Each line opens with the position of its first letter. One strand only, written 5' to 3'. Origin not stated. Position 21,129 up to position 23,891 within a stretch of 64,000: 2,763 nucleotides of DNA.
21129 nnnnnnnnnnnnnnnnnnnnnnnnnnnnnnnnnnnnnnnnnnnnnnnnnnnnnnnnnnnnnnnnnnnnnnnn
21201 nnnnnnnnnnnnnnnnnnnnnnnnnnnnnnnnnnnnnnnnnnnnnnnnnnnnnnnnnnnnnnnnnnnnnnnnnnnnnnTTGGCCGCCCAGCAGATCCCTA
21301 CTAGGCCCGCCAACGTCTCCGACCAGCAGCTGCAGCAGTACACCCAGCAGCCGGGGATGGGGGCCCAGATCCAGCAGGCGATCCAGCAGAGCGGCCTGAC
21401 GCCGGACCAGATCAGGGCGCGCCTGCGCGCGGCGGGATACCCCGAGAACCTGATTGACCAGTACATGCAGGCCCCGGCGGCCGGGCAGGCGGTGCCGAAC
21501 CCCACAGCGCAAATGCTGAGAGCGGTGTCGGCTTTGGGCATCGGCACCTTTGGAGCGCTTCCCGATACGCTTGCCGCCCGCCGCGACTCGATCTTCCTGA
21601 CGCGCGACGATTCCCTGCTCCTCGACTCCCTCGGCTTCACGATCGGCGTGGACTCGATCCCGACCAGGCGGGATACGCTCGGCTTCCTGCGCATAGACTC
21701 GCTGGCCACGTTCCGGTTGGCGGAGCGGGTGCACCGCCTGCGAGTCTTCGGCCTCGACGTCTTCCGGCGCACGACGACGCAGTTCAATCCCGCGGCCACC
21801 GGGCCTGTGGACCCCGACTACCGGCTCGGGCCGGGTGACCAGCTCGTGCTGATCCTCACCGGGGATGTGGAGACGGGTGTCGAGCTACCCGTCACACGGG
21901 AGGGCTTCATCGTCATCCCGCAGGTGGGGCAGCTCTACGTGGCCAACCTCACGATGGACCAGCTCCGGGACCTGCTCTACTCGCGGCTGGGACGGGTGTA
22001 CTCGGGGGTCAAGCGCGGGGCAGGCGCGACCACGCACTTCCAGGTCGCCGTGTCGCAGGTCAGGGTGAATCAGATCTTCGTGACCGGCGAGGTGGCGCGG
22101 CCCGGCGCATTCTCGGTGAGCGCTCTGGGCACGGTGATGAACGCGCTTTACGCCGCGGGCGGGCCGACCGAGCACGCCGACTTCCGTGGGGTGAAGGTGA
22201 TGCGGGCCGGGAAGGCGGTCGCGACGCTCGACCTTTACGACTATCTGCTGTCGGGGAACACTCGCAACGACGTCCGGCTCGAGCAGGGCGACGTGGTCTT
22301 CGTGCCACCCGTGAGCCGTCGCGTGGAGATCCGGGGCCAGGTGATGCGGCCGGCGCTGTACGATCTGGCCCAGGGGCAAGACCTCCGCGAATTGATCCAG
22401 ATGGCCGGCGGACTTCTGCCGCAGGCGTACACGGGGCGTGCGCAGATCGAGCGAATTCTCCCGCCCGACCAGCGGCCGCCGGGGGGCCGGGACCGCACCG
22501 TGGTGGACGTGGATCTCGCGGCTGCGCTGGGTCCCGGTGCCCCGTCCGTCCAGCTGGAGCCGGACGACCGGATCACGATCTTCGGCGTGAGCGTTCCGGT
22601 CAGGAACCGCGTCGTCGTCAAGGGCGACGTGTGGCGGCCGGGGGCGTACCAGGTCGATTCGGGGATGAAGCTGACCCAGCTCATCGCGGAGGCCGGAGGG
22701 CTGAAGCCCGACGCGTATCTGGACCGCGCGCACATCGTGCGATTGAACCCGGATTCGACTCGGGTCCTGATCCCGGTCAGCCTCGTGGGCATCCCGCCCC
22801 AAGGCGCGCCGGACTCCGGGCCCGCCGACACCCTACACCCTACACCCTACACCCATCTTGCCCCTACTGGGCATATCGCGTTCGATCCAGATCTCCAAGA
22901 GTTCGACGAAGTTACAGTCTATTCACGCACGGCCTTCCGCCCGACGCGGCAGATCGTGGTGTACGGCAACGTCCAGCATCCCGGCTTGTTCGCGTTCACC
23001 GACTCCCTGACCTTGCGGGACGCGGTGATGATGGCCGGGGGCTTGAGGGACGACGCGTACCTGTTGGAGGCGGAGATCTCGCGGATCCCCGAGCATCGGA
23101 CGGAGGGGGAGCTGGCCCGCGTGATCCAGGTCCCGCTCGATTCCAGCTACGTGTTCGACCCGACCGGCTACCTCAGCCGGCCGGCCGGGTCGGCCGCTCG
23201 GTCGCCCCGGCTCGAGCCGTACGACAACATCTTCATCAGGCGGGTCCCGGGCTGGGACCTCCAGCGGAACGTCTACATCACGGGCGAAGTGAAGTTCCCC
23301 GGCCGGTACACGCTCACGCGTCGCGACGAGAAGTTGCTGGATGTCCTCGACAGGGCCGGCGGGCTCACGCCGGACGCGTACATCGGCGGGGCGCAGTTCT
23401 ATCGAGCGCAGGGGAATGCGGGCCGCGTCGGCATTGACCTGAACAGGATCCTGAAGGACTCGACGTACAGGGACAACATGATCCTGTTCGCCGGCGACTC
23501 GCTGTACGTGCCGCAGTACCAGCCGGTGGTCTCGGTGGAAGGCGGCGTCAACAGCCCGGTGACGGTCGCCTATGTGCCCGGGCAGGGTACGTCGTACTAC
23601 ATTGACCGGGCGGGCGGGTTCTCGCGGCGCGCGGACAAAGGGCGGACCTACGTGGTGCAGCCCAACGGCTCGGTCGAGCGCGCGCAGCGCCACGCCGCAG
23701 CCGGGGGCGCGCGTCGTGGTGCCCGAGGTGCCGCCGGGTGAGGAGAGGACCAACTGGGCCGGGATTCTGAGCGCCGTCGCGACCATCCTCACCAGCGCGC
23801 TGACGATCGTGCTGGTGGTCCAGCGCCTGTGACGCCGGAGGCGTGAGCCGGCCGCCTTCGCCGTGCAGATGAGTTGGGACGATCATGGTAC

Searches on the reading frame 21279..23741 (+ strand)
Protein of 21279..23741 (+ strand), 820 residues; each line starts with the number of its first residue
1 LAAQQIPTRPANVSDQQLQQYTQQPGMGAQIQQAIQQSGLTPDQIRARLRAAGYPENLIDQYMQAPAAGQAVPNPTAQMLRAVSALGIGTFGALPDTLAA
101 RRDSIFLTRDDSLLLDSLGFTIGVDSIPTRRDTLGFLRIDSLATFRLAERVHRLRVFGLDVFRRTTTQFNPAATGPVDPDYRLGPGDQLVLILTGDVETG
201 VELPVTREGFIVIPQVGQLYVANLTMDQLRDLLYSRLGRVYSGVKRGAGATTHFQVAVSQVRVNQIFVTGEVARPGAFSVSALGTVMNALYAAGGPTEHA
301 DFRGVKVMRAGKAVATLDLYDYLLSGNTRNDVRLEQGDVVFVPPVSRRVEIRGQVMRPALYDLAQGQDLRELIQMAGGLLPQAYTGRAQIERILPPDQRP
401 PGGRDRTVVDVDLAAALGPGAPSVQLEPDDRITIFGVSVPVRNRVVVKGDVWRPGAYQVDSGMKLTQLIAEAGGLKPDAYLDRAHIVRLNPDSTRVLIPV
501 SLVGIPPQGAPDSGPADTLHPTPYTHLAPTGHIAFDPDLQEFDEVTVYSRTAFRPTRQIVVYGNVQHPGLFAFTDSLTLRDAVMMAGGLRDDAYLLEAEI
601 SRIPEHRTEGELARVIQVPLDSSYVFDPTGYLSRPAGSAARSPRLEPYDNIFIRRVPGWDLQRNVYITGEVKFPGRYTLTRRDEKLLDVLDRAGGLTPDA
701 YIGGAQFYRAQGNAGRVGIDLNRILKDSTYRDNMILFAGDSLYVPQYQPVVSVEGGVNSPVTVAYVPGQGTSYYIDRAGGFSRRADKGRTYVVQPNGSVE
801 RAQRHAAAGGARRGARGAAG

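Call 15: search_protein_families(library=pfam, proteins=[window:21279-23741:+], max_evalue=0.01)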
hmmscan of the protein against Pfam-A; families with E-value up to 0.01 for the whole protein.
window:21279-23741:+ (820 aa): 3 families
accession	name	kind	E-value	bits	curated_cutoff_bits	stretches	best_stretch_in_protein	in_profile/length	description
PF10531.15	SLBB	-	5.7e-54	180.2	27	5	445-495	2-51/55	SLBB domain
PF22461.2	SLBB_2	-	1.4e-40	137.7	27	4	265-342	2-79/79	SLBB domain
PF02563.21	Poly_export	-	3.9e-13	49.8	28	1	176-241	2-66/77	Polysaccharide biosynthesis/export protein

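Call 16: search_protein_families(library=ncbifam, proteins=[window:21279-23741:+], max_evalue=0.01)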
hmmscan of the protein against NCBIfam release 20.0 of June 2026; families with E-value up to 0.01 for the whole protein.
window:21279-23741:+ (820 aa): 6 families
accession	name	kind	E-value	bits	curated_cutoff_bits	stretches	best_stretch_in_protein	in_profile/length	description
TIGR03027.2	pepcterm_export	equivalog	2.3e-40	138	180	4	180-343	2-165/169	XrtA/PEP-CTERM system exopolysaccharide export protein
TIGR03028.1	EpsE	equivalog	1.2e-36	126.3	262.65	3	180-384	1-200/239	polysaccharide export protein EpsE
NF011658.0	PRK15078.1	subfamily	5.1e-32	111.1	333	2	205-379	120-288/380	polysaccharide export protein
NF041843.1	EpsY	equivalog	1.7e-15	56.8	320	2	255-342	119-210/211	exopolysaccharide export protein EpsY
NF045978.1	ComEA_MAG0490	equivalog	1.9e-07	31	98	0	445-500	43-97/162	MAG0490 family ComEA-like DNA-binding protein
TIGR01959.1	nuoF_fam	equivalog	8.9e-06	24.3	558.65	0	351-381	239-270/410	NADH-quinone oxidoreductase subunit NuoF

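Call 52: find_homologous_proteins(query=window:21279-23741:+, max_evalue=1e-100)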
Query window:21279-23741:+ (820 aa): 4345 proteins with E <= 1e-100 among 8000 candidates; the best 120 are listed.
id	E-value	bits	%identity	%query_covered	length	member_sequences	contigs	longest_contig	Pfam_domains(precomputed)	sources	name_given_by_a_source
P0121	0.0e+0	1719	95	98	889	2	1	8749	PF10531.16,PF02563.22,PF22461.3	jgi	jgi:protein involved in polysaccharide export with SLBB domain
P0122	0.0e+0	1695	96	98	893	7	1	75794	PF10531.16,PF02563.22,PF22461.3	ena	-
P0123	0.0e+0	1548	87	98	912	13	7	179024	PF10531.16,PF02563.22,PF22461.3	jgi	jgi:protein involved in polysaccharide export with SLBB domain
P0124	0.0e+0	1428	79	98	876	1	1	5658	PF10531.16,PF02563.22,PF22461.3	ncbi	-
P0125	0.0e+0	1399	80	94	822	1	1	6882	PF10531.16,PF02563.22,PF22461.3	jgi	jgi:protein involved in polysaccharide export with SLBB domain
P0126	0.0e+0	1386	77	98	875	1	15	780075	PF10531.16,PF02563.22,PF22461.3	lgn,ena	-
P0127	0.0e+0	1378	77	98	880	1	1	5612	PF10531.16,PF02563.22,PF22461.3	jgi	-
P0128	0.0e+0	1367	76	98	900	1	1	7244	PF10531.16,PF02563.22,PF22461.3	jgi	jgi:polysaccharide export outer membrane protein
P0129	0.0e+0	1363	75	99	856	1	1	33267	PF10531.16,PF02563.22,PF22461.3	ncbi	-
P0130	0.0e+0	1359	76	97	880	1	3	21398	PF10531.16,PF02563.22,PF22461.3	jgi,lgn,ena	-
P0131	0.0e+0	1343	74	98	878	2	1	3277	PF10531.16,PF02563.22,PF22461.3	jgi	-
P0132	0.0e+0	1339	74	97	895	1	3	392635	PF10531.16,PF02563.22,PF22461.3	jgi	jgi:polysaccharide export outer membrane protein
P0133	0.0e+0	1338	74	98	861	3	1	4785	PF10531.16,PF02563.22,PF22461.3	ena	-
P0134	0.0e+0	1333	73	98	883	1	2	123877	PF10531.16,PF02563.22,PF22461.3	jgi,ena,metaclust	metaclust:\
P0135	0.0e+0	1329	73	98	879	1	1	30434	PF10531.16,PF02563.22,PF22461.3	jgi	jgi:polysaccharide export outer membrane protein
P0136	0.0e+0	1317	74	98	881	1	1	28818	PF10531.16,PF02563.22,PF22461.3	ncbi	-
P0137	0.0e+0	1296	71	98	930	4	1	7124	PF10531.16,PF02563.22,PF22461.3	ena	-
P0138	0.0e+0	1274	71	98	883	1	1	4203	PF10531.16,PF02563.22,PF22461.3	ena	-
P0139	0.0e+0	1273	72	97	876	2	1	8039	PF10531.16,PF02563.22,PF22461.3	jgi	jgi:polysaccharide export outer membrane protein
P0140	0.0e+0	1267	71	97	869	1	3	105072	PF10531.16,PF02563.22,PF22461.3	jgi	jgi:protein involved in polysaccharide export with SLBB domain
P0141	0.0e+0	1253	71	97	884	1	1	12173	PF10531.16,PF02563.22,PF22461.3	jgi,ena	-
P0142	0.0e+0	1238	70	97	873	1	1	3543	PF10531.16,PF02563.22,PF22461.3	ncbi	-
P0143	0.0e+0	1233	70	97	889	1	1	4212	PF10531.16,PF02563.22,PF22461.3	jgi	jgi:polysaccharide export outer membrane protein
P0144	0.0e+0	1165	67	96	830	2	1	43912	PF10531.16,PF02563.22,PF22461.3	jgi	jgi:protein involved in polysaccharide export with SLBB domain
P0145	0.0e+0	1162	67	98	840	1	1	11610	PF10531.16,PF02563.22,PF22461.3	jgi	jgi:protein involved in polysaccharide export with SLBB domain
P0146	0.0e+0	1144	65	98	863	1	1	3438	PF10531.16,PF02563.22,PF22461.3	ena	-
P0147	0.0e+0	1131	65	98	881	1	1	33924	PF10531.16,PF02563.22,PF22461.3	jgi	jgi:protein involved in polysaccharide export with SLBB domain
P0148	0.0e+0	1131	65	97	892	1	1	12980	PF10531.16,PF02563.22,PF22461.3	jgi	jgi:protein involved in polysaccharide export with SLBB domain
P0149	0.0e+0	1129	65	99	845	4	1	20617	PF10531.16,PF02563.22,PF22461.3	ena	-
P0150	0.0e+0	1125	64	99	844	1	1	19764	PF10531.16,PF02563.22,PF22461.3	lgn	-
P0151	0.0e+0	1125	65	98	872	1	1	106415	PF10531.16,PF02563.22,PF22461.3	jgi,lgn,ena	-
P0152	0.0e+0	1121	65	97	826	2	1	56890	PF10531.16,PF02563.22,PF22461.3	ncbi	ncbi:MAG: SLBB domain-containing protein [Gemmatimonadales bacterium]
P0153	0.0e+0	1120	63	97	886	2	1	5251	PF10531.16,PF02563.22,PF22461.3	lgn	-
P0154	0.0e+0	1120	66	97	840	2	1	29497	PF10531.16,PF02563.22,PF22461.3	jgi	jgi:protein involved in polysaccharide export with SLBB domain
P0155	0.0e+0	1113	64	98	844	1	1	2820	PF10531.16,PF02563.22,PF22461.3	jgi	-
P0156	0.0e+0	1108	64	97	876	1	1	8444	PF10531.16,PF02563.22,PF22461.3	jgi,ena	-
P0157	0.0e+0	1108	64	97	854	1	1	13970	PF10531.16,PF02563.22,PF22461.3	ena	-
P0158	0.0e+0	1107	63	98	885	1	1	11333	PF10531.16,PF02563.22,PF22461.3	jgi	-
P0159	0.0e+0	1102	63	98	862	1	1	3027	PF10531.16,PF02563.22,PF22461.3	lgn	-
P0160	0.0e+0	1098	63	98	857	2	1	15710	PF10531.16,PF02563.22,PF22461.3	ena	-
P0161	0.0e+0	1097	63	98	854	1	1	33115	PF10531.16,PF02563.22,PF22461.3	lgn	-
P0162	0.0e+0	1091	62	98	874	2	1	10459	PF10531.16,PF02563.22,PF22461.3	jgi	-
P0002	0.0e+0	1087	65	94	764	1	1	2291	PF10531.16,PF02563.22,PF22461.3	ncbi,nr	ncbi:MAG: SLBB domain-containing protein, partial [Gemmatimonadales bacterium]|nr:SLBB domain-contai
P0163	0.0e+0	1085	62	97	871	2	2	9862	PF10531.16,PF02563.22,PF22461.3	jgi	-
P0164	0.0e+0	1078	97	60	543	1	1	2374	PF10531.16,PF22461.3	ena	-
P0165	0.0e+0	1078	63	97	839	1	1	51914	PF10531.16,PF02563.22,PF22461.3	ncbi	-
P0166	0.0e+0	1066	63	98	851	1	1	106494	PF10531.16,PF02563.22,PF22461.3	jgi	jgi:protein involved in polysaccharide export with SLBB domain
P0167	0.0e+0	1058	63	96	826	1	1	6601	PF10531.16,PF02563.22,PF22461.3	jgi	jgi:protein involved in polysaccharide export with SLBB domain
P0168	0.0e+0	1056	62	99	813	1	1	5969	PF10531.16,PF02563.22,PF22461.3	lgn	-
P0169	0.0e+0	1052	62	95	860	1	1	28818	PF10531.16,PF02563.22,PF22461.3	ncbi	-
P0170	0.0e+0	1052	62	97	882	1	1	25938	PF10531.16,PF02563.22,PF22461.3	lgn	-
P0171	0.0e+0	1048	62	97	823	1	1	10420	PF10531.16,PF02563.22,PF22461.3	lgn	-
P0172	0.0e+0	1048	60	97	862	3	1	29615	PF10531.16,PF02563.22,PF22461.3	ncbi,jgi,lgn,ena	-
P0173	0.0e+0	1048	61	99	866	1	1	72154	PF10531.16,PF02563.22,PF22461.3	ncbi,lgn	-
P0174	0.0e+0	1048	62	97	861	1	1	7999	PF10531.16,PF02563.22,PF22461.3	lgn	-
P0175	0.0e+0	1047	61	98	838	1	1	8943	PF10531.16,PF02563.22,PF22461.3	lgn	-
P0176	0.0e+0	1046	62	97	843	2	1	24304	PF10531.16,PF02563.22,PF22461.3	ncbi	-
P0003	0.0e+0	1046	61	98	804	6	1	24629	PF10531.16,PF02563.22,PF22461.3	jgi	jgi:protein involved in polysaccharide export with SLBB domain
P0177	0.0e+0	1045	61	97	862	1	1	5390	PF10531.16,PF02563.22,PF22461.3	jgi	-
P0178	0.0e+0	1040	61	98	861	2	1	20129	PF10531.16,PF02563.22,PF22461.3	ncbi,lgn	-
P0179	0.0e+0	1036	61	98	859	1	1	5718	PF10531.16,PF02563.22,PF22461.3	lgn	-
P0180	0.0e+0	1036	61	97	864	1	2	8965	PF10531.16,PF02563.22,PF22461.3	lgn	-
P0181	0.0e+0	1034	60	98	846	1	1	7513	PF10531.16,PF02563.22,PF22461.3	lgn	-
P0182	0.0e+0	1031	60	98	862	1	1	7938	PF10531.16,PF02563.22,PF22461.3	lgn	-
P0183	0.0e+0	1030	60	97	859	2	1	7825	PF10531.16,PF02563.22,PF22461.3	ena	-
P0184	0.0e+0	1028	61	97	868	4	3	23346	PF10531.16,PF02563.22,PF22461.3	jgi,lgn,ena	-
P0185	0.0e+0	1024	59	99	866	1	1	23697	PF10531.16,PF02563.22,PF22461.3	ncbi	-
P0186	0.0e+0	1024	62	95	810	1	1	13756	PF10531.16,PF02563.22,PF22461.3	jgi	jgi:polysaccharide export outer membrane protein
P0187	0.0e+0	1023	60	97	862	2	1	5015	PF10531.16,PF02563.22,PF22461.3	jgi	-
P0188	0.0e+0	1019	60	97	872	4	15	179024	PF10531.16,PF02563.22,PF22461.3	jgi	jgi:protein involved in polysaccharide export with SLBB domain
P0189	0.0e+0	1017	61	95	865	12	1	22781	PF10531.16,PF02563.22,PF22461.3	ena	-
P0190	0.0e+0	1017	61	97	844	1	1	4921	PF10531.16,PF02563.22,PF22461.3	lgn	-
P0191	0.0e+0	1012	61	98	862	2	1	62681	PF10531.16,PF02563.22,PF22461.3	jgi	-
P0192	0.0e+0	1012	61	97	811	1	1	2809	PF10531.16,PF02563.22,PF22461.3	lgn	-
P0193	0.0e+0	1012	59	98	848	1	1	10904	PF10531.16,PF02563.22,PF22461.3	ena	-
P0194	2.2e-298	1010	60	98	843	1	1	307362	PF10531.16,PF02563.22,PF22461.3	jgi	jgi:polysaccharide export outer membrane protein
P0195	3.3e-298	1010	60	96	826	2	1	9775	PF10531.16,PF02563.22,PF22461.3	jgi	jgi:protein involved in polysaccharide export with SLBB domain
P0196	5.0e-298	1009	60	97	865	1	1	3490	PF10531.16,PF02563.22,PF22461.3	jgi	jgi:polysaccharide export outer membrane protein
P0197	2.8e-297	1007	61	98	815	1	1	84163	PF10531.16,PF02563.22,PF22461.3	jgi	jgi:protein involved in polysaccharide export with SLBB domain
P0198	7.0e-297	1005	60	96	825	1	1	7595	PF10531.16,PF02563.22,PF22461.3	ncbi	-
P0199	5.2e-296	1003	58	97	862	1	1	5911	PF10531.16,PF02563.22,PF22461.3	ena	-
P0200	7.3e-295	999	60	97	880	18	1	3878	PF10531.16,PF02563.22,PF22461.3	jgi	-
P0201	1.5e-294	998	59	97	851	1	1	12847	PF10531.16,PF02563.22,PF22461.3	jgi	jgi:protein involved in polysaccharide export with SLBB domain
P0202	3.1e-293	993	60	96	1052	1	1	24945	PF01047.29,PF10531.16,PF02563.22,PF22461.3,PF12802.14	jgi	jgi:polysaccharide biosynthesis/export protein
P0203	1.4e-290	985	60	98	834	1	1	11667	PF10531.16,PF02563.22,PF22461.3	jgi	jgi:protein involved in polysaccharide export with SLBB domain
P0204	9.8e-289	978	58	98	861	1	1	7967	PF10531.16,PF02563.22,PF22461.3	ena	-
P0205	3.7e-278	943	56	97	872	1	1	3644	PF10531.16,PF02563.22,PF22461.3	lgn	-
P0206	4.5e-275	933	54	97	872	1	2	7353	PF10531.16,PF02563.22,PF22461.3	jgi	jgi:polysaccharide export outer membrane protein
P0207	9.5e-274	929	57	97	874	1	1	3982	PF10531.16,PF02563.22,PF22461.3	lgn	-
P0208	5.3e-273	926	57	97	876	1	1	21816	PF10531.16,PF02563.22,PF22461.3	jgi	jgi:polysaccharide biosynthesis/export protein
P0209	7.7e-270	916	55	97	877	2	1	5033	PF10531.16,PF02563.22,PF22461.3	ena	-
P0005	1.5e-246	839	60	83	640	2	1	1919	PF10531.16,PF02563.22,PF22461.3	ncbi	ncbi:MAG: SLBB domain-containing protein, partial [Gemmatimonadota bacterium]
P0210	3.7e-239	815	72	60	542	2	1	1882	PF10531.16,PF22461.3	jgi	-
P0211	1.9e-237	809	56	79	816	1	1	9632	PF10531.16,PF02563.22,PF22461.3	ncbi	-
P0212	8.2e-231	787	53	79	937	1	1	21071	PF10531.16,PF02563.22,PF22461.3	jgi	jgi:polysaccharide export outer membrane protein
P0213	1.1e-230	787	51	96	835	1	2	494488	PF10531.16,PF02563.22,PF22461.3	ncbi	-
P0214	7.6e-230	784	50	98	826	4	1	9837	PF10531.16,PF02563.22,PF22461.3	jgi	jgi:protein involved in polysaccharide export with SLBB domain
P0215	5.0e-229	781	51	94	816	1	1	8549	PF10531.16,PF02563.22,PF22461.3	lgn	-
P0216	3.0e-227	775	51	96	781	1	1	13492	PF10531.16,PF02563.22,PF22461.3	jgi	jgi:polysaccharide export outer membrane protein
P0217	3.5e-227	775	50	98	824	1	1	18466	PF10531.16,PF02563.22,PF22461.3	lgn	-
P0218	3.2e-226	772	72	60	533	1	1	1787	PF10531.16,PF22461.3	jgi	jgi:protein involved in polysaccharide export with SLBB domain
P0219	9.0e-226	770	50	97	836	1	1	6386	PF10531.16,PF02563.22,PF22461.3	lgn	-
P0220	4.3e-225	768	51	96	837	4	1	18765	PF10531.16,PF02563.22,PF22461.3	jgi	-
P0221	1.0e-223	763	49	98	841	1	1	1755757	PF10531.16,PF02563.22,PF22461.3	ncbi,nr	ncbi:MAG: capsule polysaccharide transporter [Gemmatimonadales bacterium]|nr:MAG: capsule polysaccha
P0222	2.3e-223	762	51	95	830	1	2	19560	PF10531.16,PF02563.22,PF22461.3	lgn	-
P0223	1.9e-219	749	49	98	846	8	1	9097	PF10531.16,PF02563.22,PF22461.3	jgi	jgi:protein involved in polysaccharide export with SLBB domain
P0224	5.6e-219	748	49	97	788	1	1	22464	PF10531.16,PF02563.22,PF22461.3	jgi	jgi:protein involved in polysaccharide export with SLBB domain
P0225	4.0e-218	745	47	98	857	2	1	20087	PF10531.16,PF02563.22,PF22461.3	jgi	jgi:protein involved in polysaccharide export with SLBB domain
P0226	6.5e-218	744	48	96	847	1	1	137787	PF10531.16,PF02563.22,PF22461.3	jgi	jgi:polysaccharide biosynthesis/export protein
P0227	6.7e-218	744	48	98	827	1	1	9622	PF10531.16,PF02563.22,PF22461.3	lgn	-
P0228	8.5e-218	744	47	97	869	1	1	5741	PF10531.16,PF02563.22,PF22461.3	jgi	jgi:protein involved in polysaccharide export with SLBB domain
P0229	2.6e-217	742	50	97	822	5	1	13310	PF10531.16,PF02563.22,PF22461.3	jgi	jgi:protein involved in polysaccharide export with SLBB domain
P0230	2.7e-217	742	54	81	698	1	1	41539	PF10531.16,PF02563.22,PF22461.3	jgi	jgi:protein involved in polysaccharide export with SLBB domain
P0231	1.3e-216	740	48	97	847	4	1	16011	PF10531.16,PF02563.22,PF22461.3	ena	-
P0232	1.9e-216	739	49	98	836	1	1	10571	PF10531.16,PF02563.22,PF22461.3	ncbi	-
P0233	4.7e-216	738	49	95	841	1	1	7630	PF10531.16,PF02563.22,PF22461.3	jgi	jgi:protein involved in polysaccharide export with SLBB domain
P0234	7.1e-216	738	48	97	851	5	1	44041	PF10531.16,PF02563.22,PF22461.3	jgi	jgi:protein involved in polysaccharide export with SLBB domain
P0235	8.7e-216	737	49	98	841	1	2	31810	PF10531.16,PF02563.22,PF22461.3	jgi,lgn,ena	-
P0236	1.7e-215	736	49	97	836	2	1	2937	PF10531.16,PF02563.22,PF24227.2,PF22461.3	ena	-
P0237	1.8e-215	736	49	98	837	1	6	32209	PF10531.16,PF02563.22,PF22461.3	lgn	-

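Call 55: find_encoding_contigs(protein=P0122, flank=10000, max_places=4)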
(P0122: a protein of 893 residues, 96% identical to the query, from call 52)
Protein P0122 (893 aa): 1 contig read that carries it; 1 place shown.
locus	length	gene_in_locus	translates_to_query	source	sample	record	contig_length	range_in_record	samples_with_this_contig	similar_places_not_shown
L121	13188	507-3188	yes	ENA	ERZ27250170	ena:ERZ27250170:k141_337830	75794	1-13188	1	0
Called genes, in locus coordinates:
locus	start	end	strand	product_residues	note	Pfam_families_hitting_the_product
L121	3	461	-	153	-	?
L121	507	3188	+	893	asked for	PF02563:Poly_export, PF10531:SLBB, PF22461:SLBB_2, PF10531:SLBB, PF22461:SLBB_2 (weak)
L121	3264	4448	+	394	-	PF01041:DegT_DnrJ_EryC1, PF00155:Aminotran_1_2 (faint)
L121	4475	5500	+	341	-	PF01073:3Beta_HSD, PF01370:Epimerase, PF02719:Polysacc_synt_2, PF04321:RmlD_sub_bind, PF05368:NmrA, PF16363:GDP_Man_Dehyd, PF13460:NAD_binding_10, PF08485:Polysacc_syn_2C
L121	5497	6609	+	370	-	PF01073:3Beta_HSD (faint), PF01370:Epimerase, PF07993:NAD_binding_4 (faint), PF14667:Polysacc_synt_C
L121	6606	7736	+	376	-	PF02350:Epimerase_2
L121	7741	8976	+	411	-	PF13439:Glyco_transf_4, PF13579:Glyco_trans_4_4, PF00534:Glycos_transf_1, PF13692:Glyco_trans_1_4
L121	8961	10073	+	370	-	PF13439:Glyco_transf_4, PF13579:Glyco_trans_4_4, PF00534:Glycos_transf_1, PF13692:Glyco_trans_1_4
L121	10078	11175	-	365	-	PF13807:GNVR (faint)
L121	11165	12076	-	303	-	PF00535:Glycos_transf_2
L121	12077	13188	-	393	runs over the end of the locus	-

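Call 56: find_encoding_contigs(protein=P0121, flank=10000, max_places=4)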
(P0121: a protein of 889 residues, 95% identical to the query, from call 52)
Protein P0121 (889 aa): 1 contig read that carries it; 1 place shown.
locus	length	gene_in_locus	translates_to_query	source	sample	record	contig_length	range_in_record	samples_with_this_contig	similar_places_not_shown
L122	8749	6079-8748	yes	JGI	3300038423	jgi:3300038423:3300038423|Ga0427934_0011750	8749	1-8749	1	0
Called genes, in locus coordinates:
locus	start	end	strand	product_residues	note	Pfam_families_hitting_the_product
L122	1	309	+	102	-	?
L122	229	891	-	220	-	-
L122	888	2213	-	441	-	PF01943:Polysacc_synt, PF01554:MatE (weak), PF13440:Polysacc_synt_3 (weak)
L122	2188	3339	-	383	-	PF13439:Glyco_transf_4, PF13579:Glyco_trans_4_4 (weak), PF20706:GT4-conflict, PF00534:Glycos_transf_1, PF13692:Glyco_trans_1_4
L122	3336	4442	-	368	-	PF13439:Glyco_transf_4, PF13579:Glyco_trans_4_4, PF20706:GT4-conflict (weak), PF00534:Glycos_transf_1, PF13692:Glyco_trans_1_4, PF13524:Glyco_trans_1_2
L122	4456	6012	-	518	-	PF02397:Bac_transf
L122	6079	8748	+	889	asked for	PF02563:Poly_export, PF10531:SLBB, PF22461:SLBB_2, PF10531:SLBB, PF22461:SLBB_2 (weak)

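Call 61: find_encoding_contigs(protein=P0132, flank=3000, max_places=2)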
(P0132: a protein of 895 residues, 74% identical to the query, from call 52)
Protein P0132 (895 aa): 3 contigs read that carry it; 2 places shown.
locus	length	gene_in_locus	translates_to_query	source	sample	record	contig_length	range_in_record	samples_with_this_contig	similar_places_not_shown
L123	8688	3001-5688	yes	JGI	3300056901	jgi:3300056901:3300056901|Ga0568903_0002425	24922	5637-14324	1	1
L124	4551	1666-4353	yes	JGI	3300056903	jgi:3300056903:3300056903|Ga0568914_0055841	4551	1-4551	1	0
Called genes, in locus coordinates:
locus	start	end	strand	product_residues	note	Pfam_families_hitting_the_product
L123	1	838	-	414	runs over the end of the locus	-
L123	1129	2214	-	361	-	PF01408:GFO_IDH_MocA, PF03447:NAD_binding_3, PF22725:GFO_IDH_MocA_C3, PF02894:GFO_IDH_MocA_C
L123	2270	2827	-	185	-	PF05685:Uma2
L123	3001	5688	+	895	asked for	PF02563:Poly_export, PF10531:SLBB, PF22461:SLBB_2, PF10531:SLBB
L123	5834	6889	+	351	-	PF13807:GNVR (faint)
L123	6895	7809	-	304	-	PF00535:Glycos_transf_2, PF13641:Glyco_tranf_2_3 (faint)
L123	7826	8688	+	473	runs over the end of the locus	PF04932:Wzy_C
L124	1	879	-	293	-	?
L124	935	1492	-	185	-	PF05685:Uma2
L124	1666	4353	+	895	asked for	PF02563:Poly_export, PF10531:SLBB, PF22461:SLBB_2, PF10531:SLBB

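Call 62: find_encoding_contigs(protein=P0128, flank=3000, max_places=2)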
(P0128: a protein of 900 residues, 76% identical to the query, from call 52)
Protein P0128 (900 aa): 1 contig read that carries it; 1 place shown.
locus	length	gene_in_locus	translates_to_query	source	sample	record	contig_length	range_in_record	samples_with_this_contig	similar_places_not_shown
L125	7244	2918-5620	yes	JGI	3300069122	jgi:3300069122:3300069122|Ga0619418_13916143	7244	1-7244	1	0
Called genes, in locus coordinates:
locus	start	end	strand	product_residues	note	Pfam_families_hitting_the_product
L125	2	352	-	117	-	?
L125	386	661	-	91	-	PF05016:ParE_toxin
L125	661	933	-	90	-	PF02604:PhdYeFM_antitox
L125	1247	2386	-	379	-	PF01408:GFO_IDH_MocA, PF03447:NAD_binding_3, PF22725:GFO_IDH_MocA_C3, PF02894:GFO_IDH_MocA_C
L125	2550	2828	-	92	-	PF15919:HicB_lk_antitox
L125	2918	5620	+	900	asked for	PF02563:Poly_export, PF10531:SLBB, PF22461:SLBB_2, PF10531:SLBB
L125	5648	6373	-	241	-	PF02397:Bac_transf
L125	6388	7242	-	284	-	?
